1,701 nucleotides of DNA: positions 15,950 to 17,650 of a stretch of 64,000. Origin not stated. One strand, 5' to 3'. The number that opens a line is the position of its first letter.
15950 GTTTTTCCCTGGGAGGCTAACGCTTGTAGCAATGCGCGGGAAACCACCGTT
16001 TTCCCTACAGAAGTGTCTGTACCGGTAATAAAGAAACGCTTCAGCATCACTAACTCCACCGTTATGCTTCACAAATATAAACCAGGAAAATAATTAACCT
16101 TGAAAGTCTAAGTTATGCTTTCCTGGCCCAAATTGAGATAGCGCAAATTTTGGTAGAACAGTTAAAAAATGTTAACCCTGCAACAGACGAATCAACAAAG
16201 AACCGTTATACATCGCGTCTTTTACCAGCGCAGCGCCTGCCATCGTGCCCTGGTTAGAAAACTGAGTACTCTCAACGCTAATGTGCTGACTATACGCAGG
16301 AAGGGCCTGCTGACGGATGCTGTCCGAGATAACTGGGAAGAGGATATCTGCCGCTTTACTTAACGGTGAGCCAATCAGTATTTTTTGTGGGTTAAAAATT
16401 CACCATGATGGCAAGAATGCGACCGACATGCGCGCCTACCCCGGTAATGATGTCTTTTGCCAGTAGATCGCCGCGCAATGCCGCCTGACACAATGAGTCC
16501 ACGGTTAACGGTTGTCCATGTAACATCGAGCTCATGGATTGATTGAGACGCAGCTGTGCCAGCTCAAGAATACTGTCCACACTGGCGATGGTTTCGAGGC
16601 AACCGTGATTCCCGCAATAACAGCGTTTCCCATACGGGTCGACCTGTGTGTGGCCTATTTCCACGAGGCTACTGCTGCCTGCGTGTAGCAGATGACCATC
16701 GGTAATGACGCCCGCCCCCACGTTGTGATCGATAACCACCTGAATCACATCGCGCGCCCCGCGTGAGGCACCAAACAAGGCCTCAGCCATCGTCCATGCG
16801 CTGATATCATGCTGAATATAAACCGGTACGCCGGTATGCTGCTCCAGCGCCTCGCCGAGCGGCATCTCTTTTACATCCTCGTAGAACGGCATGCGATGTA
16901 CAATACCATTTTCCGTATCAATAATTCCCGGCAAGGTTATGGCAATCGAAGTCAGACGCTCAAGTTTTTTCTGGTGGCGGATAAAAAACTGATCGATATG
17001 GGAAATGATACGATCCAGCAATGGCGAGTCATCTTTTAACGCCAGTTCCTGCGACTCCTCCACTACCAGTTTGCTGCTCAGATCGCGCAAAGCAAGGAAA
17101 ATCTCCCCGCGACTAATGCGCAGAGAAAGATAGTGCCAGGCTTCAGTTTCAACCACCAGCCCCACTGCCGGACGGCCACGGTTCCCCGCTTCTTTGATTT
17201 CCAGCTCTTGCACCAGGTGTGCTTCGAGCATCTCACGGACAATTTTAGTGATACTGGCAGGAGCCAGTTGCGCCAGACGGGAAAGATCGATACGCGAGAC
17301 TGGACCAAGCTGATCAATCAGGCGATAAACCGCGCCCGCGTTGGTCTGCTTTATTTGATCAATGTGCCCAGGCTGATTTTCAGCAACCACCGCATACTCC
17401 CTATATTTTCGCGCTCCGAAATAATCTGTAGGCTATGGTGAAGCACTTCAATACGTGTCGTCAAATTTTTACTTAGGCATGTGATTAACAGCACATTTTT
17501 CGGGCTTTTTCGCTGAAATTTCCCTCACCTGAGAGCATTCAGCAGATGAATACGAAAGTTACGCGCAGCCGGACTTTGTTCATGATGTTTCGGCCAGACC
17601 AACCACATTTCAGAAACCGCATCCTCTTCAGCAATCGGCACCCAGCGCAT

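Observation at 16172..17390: mlc (dgsA) global PTS regulator is a frameshifted pseudogene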

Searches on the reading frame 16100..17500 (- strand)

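Call 22: search_solved_structures(query=L001:3111-4328:+, max_evalue=1e-20, show_alignments=1)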
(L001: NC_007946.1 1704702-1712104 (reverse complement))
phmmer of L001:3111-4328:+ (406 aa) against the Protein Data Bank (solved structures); distinct sequences matched with E-value up to 1e-20: 12.
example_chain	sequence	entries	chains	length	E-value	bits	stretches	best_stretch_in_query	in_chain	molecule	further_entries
3bp8_A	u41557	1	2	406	1.4e-266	886.6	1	1-406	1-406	Putative NAGC-like transcriptional regulator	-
9srt_D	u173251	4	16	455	1.6e-265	883.2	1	1-406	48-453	DNA-binding transcriptional repressor Mlc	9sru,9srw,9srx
1z6r_A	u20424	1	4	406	6.5e-265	881.2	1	1-406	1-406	Mlc protein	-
1z05_A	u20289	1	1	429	2.5e-120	405.3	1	6-406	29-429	transcriptional regulator, ROK family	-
5f7p_E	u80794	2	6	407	1.3e-29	106.8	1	7-390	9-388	Lmo0178 protein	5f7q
5f7r_E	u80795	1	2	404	1.3e-29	106.8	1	7-390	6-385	Lmo0178 protein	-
2qm1_A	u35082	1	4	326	1.1e-27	100.4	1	117-389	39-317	Glucokinase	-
3vgk_A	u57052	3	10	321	1.5e-23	86.8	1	148-388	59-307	Glucokinase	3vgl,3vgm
2yhw_A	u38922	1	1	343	6e-21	78.2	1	145-392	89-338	BIFUNCTIONAL UDP-N-ACETYLGLUCOSAMINE 2-EPIMERASE/N-ACETYLMANNOSAMINE KINASE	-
3eo3_A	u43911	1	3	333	7.8e-21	77.9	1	145-392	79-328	Bifunctional UDP-N-acetylglucosamine 2-epimerase/N-acetylmannosamine kinase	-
2yhy_A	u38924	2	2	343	8.5e-21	77.7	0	145-392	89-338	BIFUNCTIONAL UDP-N-ACETYLGLUCOSAMINE 2-EPIMERASE/N-ACETYLMANNOSAMINE KINASE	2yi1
3vov_A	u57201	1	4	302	8.8e-21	77.7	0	147-345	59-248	Glucokinase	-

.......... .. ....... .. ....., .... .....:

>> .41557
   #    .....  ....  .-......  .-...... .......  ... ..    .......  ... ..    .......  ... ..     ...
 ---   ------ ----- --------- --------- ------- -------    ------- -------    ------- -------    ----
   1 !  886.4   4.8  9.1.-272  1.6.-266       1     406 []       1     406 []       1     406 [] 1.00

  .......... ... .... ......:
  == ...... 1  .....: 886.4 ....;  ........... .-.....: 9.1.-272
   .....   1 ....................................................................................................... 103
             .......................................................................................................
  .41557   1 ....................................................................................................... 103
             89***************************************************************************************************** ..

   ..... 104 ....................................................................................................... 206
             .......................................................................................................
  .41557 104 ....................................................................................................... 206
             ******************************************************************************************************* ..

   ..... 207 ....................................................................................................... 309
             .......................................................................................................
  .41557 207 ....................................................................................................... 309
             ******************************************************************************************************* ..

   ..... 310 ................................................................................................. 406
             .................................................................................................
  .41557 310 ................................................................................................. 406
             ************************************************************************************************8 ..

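Call 26: profile_search(protein=L001:3111-4328:+)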
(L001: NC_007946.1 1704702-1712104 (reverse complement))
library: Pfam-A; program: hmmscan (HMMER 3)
A. the first sequence (406 residues): domains with independent E <= 10: 5; with E <= 0.001: 1
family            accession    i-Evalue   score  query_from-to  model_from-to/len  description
ROK               PF00480.26    4.9e-52   177.7      88-389         2-289/294  ROK family
Fe_dep_repress    PF01325.25      0.011    16.4      20-61         12-53/60  Iron dependent repressor, N-terminal DNA binding domain
MarR              PF01047.28      0.031    14.6      23-61         10-48/59  MarR family
DUF2685           PF10886.13      0.076    13.7     157-181        18-42/55  Protein of unknown function (DUF2685)
Glycos_transf_N   PF04413.22      0.089    12.8      68-151        85-164/179  3-Deoxy-D-manno-octulosonic-acid transferase (kdotransferase)

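Call 58: find_homologous_proteins(query=L001:3111-4328:+, max_evalue=1e-30)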
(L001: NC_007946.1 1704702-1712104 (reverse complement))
Query L001:3111-4328:+ (406 aa): 1757 proteins with E <= 1e-30 among 8000 candidates; the best 120 are listed.
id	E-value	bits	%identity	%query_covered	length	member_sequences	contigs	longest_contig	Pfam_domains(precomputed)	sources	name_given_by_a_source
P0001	5.0e-261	883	100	100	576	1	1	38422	PF00480.27,PF13500.13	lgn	-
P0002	1.3e-260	882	100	100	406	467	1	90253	PF00480.27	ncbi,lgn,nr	ncbi:TPA: DNA-binding transcriptional repressor Mlc [Escherichia coli]|nr:DNA-binding transcriptiona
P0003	2.2e-254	861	99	98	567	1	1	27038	PF00480.27,PF16784.11,PF06147.19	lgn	-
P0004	1.6e-246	836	97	100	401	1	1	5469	PF00480.27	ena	-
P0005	2.7e-242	822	92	100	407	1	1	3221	PF00480.27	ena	-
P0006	9.1e-242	820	91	100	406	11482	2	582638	PF00480.27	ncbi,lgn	ncbi:TPA: sugar metabolism global transcriptional regulator Mlc [Salmonella enterica]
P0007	2.2e-240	815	95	100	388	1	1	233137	PF00480.27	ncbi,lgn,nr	ncbi:sugar metabolism global transcriptional regulator Mlc [Escherichia coli]|nr:DNA-binding transcr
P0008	6.5e-240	814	100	92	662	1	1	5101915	PF00126.34,PF00480.27,PF03466.26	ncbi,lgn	-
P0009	1.7e-238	809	95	100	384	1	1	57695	PF00480.27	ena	-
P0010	2.4e-237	805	90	100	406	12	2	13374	PF00480.27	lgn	-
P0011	7.8e-237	804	89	100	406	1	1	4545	PF00480.27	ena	-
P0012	9.4e-237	803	94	100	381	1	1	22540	PF00480.27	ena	-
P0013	1.2e-236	803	90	100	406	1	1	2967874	PF00480.27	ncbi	ncbi:sugar metabolism global transcriptional regulator Mlc [Kosakonia sp. Marseille-Q7440]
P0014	1.8e-236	802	89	100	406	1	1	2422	PF00480.27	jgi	-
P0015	9.1e-236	800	89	100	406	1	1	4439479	PF00480.27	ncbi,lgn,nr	ncbi:sugar metabolism global transcriptional regulator Mlc [Kosakonia sp. H02]|nr:sugar metabolism g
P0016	1.0e-235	800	89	100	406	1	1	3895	PF00480.27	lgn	-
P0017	1.1e-235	800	90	100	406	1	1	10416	PF00480.27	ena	-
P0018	2.8e-235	799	89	100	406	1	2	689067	PF00480.27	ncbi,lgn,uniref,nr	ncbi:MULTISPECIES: sugar metabolism global transcriptional regulator Mlc [Kosakonia]|uniref:sugar me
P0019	6.2e-235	797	89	100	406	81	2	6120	PF00480.27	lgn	-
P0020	6.2e-235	797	89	100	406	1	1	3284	PF00480.27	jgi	-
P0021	1.0e-234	797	89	100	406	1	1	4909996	PF00480.27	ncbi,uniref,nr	ncbi:sugar metabolism global transcriptional regulator Mlc [Kosakonia pseudosacchari]|uniref:sugar m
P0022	1.3e-234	796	88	100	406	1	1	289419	PF00480.27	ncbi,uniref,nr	ncbi:sugar metabolism global transcriptional regulator Mlc [Enterobacter sp. Bisph1]|uniref:sugar me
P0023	9.6e-234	793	88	100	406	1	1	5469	PF00480.27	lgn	-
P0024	2.0e-233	792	89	100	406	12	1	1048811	PF00480.27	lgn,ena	-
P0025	3.6e-233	792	89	100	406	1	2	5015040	PF00480.27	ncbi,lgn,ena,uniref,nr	ncbi:sugar metabolism global transcriptional regulator Mlc [Pseudocitrobacter corydidari]|uniref:Pro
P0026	5.1e-233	791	88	100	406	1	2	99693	PF00480.27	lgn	-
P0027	7.5e-233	791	88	100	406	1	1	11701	PF00480.27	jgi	jgi:transcriptional regulator of PTS gene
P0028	1.3e-232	790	89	100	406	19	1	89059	PF00480.27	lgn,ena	-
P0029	2.1e-232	789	89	100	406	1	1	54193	PF00480.27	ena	-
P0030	2.4e-232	789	88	100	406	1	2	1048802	PF00480.27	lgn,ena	-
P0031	2.9e-232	789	88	100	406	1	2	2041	PF00480.27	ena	-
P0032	3.3e-232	788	88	100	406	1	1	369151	PF00480.27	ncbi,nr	ncbi:ROK family protein [Enterobacteriaceae bacterium G50]|nr:ROK family protein [Enterobacteriaceae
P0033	4.0e-232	788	88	100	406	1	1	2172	PF00480.27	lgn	-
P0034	4.2e-232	788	88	100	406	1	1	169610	PF00480.27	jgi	jgi:transcriptional regulator of PTS gene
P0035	4.8e-232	788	88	100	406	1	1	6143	PF00480.27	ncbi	-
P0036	4.8e-232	788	88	100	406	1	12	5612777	PF00480.27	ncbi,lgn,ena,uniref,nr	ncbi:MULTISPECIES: sugar metabolism global transcriptional regulator Mlc [unclassified Pseudocitroba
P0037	6.4e-232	787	88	100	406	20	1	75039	PF00480.27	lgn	-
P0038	1.1e-231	787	88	100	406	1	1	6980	PF00480.27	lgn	-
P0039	1.2e-231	787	88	100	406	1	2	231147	PF00480.27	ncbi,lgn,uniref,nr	ncbi:sugar metabolism global transcriptional regulator Mlc [Pseudocitrobacter vendiensis]|uniref:Tra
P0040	1.2e-231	787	88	100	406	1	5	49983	PF00480.27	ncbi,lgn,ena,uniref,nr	ncbi:sugar metabolism global transcriptional regulator Mlc [Pseudocitrobacter sp. 73]|uniref:sugar m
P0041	3.3e-231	785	88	100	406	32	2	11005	PF00480.27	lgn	-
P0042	3.4e-231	785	88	100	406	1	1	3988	PF00480.27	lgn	-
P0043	4.5e-231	785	88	100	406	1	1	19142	PF00480.27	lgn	-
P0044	4.8e-231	785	88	100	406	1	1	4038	PF00480.27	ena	-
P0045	7.4e-231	784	87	100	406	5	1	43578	PF00480.27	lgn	-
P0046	8.4e-231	784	87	100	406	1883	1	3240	PF00480.27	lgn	-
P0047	9.4e-231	784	88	100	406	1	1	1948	PF00480.27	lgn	-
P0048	1.1e-230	783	88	100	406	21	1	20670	PF00480.27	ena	-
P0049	1.1e-230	783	88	100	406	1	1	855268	PF00480.27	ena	-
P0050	1.1e-230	783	88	100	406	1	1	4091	PF00480.27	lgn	-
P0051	1.2e-230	783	88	100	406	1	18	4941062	PF00480.27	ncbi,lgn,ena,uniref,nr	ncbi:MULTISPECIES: sugar metabolism global transcriptional regulator Mlc [Pseudocitrobacter]|uniref:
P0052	1.2e-230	783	87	100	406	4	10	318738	PF00480.27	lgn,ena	-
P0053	2.1e-230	782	87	100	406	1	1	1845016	PF00480.27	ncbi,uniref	ncbi:sugar metabolism global transcriptional regulator Mlc [Pseudocitrobacter cyperus]|uniref:Sugar 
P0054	2.5e-230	782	87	100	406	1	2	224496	PF00480.27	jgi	jgi:Transcriptional regulator/sugar kinase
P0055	2.9e-230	782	88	100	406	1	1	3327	PF00480.27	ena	-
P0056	3.2e-230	782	87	100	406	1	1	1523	PF00480.27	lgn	-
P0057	3.9e-230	782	88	100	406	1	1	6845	PF00480.27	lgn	-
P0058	3.9e-230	782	88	100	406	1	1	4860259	PF00480.27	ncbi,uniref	ncbi:sugar metabolism global transcriptional regulator Mlc [Pseudocitrobacter faecalis]|uniref:sugar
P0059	1.0e-229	780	87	100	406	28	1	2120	PF00480.27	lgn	-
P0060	1.8e-229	779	88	100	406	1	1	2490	PF00480.27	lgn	-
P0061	2.3e-229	779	87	100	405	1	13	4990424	PF00480.27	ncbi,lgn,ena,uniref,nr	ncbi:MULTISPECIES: sugar metabolism global transcriptional regulator Mlc [Enterobacteriaceae]|uniref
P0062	3.2e-229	779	91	100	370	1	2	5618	PF00480.27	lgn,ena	-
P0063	4.7e-229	778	87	100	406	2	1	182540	PF00480.27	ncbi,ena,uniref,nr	ncbi:sugar metabolism global transcriptional regulator Mlc [Intestinirhabdus alba]|uniref:ROK family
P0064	4.7e-229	778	87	100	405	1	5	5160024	PF00480.27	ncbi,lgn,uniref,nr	ncbi:TPA: ROK family transcriptional regulator [Kluyvera ascorbata]|uniref:Transcriptional regulator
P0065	6.8e-229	778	86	100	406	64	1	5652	PF00480.27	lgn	-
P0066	1.6e-228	776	87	100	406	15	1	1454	PF00480.27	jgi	-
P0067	2.1e-228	776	86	100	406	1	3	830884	PF00480.27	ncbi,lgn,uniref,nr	ncbi:sugar metabolism global transcriptional regulator Mlc [Superficieibacter sp.]|uniref:sugar meta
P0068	2.8e-228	775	86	100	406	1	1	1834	PF00480.27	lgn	-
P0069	3.2e-228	775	86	100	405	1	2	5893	PF00480.27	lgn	-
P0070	3.6e-228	775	86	100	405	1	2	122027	PF00480.27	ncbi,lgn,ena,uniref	ncbi:MAG: sugar metabolism global transcriptional regulator Mlc [Kluyvera sp.]|uniref:sugar metaboli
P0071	4.3e-228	775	86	100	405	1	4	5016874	PF00480.27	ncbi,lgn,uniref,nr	ncbi:transcriptional regulator [Klebsiella sp. WP7-S18-CRE-02]|uniref:sugar metabolism global transc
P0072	4.6e-228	775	86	100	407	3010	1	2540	PF00480.27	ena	-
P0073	4.9e-228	775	86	100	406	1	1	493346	PF00480.27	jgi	-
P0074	7.1e-228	774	86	100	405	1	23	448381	PF00480.27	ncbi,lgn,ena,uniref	ncbi:sugar metabolism global transcriptional regulator Mlc [Kluyvera georgiana]|uniref:sugar metabol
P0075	1.3e-227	773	86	100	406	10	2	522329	PF00480.27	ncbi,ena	-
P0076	2.0e-227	773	86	100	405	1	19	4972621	PF00480.27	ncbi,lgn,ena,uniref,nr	ncbi:sugar metabolism global transcriptional regulator Mlc [Kluyvera georgiana]|uniref:sugar metabol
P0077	4.6e-227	771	85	100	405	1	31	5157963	PF00480.27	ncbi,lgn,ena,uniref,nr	ncbi:TPA: ROK family transcriptional regulator [Kluyvera ascorbata]|uniref:ROK family transcriptiona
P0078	7.0e-227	771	91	100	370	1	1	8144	PF00480.27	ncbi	-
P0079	1.1e-226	770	86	100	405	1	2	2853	PF00480.27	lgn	-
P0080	1.1e-226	770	85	100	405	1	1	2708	PF00480.27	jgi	-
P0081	1.1e-226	770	87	100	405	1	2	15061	PF00480.27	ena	-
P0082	1.2e-226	770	85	100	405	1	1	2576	PF00480.27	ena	-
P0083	1.3e-226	770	85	100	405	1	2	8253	PF00480.27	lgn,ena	-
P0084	1.4e-226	770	86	100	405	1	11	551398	PF00480.27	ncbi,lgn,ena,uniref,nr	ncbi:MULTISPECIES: sugar metabolism global transcriptional regulator Mlc [Atlantibacter]|uniref:suga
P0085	1.6e-226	770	85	100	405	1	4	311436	PF00480.27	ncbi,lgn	ncbi:TPA: sugar metabolism global transcriptional regulator Mlc [Kluyvera georgiana]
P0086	1.7e-226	770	85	100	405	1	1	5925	PF00480.27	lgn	-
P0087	2.0e-226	769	85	100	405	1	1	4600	PF00480.27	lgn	-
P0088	2.3e-226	769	85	100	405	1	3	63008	PF00480.27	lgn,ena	-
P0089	3.4e-226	769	85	100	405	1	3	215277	PF00480.27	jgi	-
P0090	4.3e-226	768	85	100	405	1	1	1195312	PF00480.27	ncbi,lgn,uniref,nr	ncbi:sugar metabolism global transcriptional regulator Mlc [Atlantibacter subterraneus]|uniref:sugar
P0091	4.5e-226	768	85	100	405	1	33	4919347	PF00480.27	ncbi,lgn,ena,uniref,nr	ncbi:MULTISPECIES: sugar metabolism global transcriptional regulator Mlc [Enterobacteriaceae]|uniref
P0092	4.7e-226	768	85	100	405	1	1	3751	PF00480.27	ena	-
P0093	5.3e-226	768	85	100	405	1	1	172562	PF00480.27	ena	-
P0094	5.6e-226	768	85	100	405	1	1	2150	PF00480.27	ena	-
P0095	5.9e-226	768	85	100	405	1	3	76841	PF00480.27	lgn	-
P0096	7.8e-226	767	85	100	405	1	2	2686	PF00480.27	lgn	-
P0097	8.9e-226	767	86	100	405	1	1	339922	PF00480.27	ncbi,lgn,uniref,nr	ncbi:sugar metabolism global transcriptional regulator Mlc [Atlantibacter sp.]|uniref:sugar metaboli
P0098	1.1e-225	767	85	100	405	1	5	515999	PF00480.27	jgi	jgi:transcriptional regulator of PTS gene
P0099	1.1e-225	767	86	100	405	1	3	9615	PF00480.27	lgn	-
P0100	1.2e-225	767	86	100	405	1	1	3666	PF00480.27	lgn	-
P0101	1.3e-225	767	85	100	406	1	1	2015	PF00480.27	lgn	-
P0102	1.3e-225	767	91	94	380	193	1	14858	PF00480.27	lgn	-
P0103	1.4e-225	767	87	100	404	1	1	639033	PF00480.27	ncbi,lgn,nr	ncbi:TPA: ROK family transcriptional regulator [Klebsiella aerogenes]|nr:ROK family transcriptional 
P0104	1.5e-225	767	85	100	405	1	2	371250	PF00480.27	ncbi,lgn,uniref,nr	ncbi:sugar metabolism global transcriptional regulator Mlc [Atlantibacter subterraneus]|uniref:sugar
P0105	1.5e-225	766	85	100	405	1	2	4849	PF00480.27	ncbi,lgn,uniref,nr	ncbi:sugar metabolism global transcriptional regulator Mlc [Atlantibacter sp.]|uniref:sugar metaboli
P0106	1.6e-225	766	85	100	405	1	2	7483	PF00480.27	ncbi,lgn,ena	-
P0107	1.7e-225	766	85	100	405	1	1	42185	PF00480.27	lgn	-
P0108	2.1e-225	766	86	100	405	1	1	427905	PF00480.27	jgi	-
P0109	2.2e-225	766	85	100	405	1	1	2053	PF00480.27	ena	-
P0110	2.3e-225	766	85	100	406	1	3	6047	PF00480.27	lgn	-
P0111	2.3e-225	766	85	100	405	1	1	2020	PF00480.27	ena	-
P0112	2.8e-225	766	85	100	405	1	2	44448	PF00480.27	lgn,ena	-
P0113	3.1e-225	765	85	100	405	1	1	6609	PF00480.27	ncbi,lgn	-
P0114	3.1e-225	765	86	100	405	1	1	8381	PF00480.27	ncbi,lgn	-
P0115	3.4e-225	765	85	100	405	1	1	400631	PF00480.27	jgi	-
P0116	3.5e-225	765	85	100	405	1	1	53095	PF00480.27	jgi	-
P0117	3.6e-225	765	85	100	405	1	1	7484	PF00480.27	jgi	-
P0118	3.8e-225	765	86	100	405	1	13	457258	PF00480.27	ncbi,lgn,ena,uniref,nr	ncbi:sugar metabolism global transcriptional regulator Mlc [Atlantibacter sp.]|uniref:sugar metaboli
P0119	4.4e-225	765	85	100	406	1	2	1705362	PF00480.27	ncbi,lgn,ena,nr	nr:sugar metabolism global transcriptional regulator Mlc [uncultured Enterobacter sp.]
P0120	4.4e-225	765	85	100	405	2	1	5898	PF00480.27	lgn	-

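Call 67: predict_structure(alignment_id=A1)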
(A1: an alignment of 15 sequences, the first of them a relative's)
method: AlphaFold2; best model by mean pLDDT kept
length: 406 residues; sequences in the alignment: 15
mean_pLDDT: 47.2   pTM: 0.35
mean pLDDT of the five models: 47.2, 45.8, 43.0, 39.9, 38.6
residues with pLDDT >= 90: 0; 70-90: 76; 50-70: 107; < 50: 223
segments of 3 or more residues with pLDDT < 50: 1-84, 153-166, 193-287, 331-333, 378-400, 404-406
pLDDT, mean of each block of 10 residues (from residue 1): 25 24 26 31 34 35 29 24 47 71 64 82 83 81 55 42 45 65 63 39 29 23 23 23 21 23 28 35 44 69 82 72 56 54 72 79 61 57 33 39 44
secondary structure, 60 per line:
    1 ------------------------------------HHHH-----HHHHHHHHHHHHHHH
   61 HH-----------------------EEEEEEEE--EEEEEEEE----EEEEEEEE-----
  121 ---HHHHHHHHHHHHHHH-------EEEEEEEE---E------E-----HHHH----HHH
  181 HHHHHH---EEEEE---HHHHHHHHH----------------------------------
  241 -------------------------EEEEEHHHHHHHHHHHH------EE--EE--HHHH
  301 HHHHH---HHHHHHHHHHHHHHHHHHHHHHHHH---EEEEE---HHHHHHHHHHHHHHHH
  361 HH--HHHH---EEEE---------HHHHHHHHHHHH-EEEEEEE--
elements in order: H37-40 H46-62 E86-93 E96-103 E108-115 H124-138 E146-153 H170-173 H178-186 E190-194 H198-206 E266-270 H271-282 H297-305 H309-333 E337-341 H345-362 H365-368 E372-375 H385-396 E398-404

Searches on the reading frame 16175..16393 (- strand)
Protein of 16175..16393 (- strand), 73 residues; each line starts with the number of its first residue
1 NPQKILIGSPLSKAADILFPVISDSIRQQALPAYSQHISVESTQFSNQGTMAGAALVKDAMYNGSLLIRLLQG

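Call 66: search_protein_families(proteins=[window:16175-16393:-], library=ncbifam, max_evalue=0.00001)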
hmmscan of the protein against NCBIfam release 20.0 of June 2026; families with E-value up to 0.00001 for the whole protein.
window:16175-16393:- (73 aa): 2 families
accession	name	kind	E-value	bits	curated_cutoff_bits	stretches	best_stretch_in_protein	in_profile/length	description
NF049930.1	TransRegMlc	equivalog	2.7e-34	119.2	530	1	1-73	333-405/405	sugar metabolism global transcriptional regulator Mlc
NF047937.1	TransRegNagC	equivalog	5.9e-18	65.2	650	1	1-72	327-398/399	DNA-binding transcriptional regulator NagC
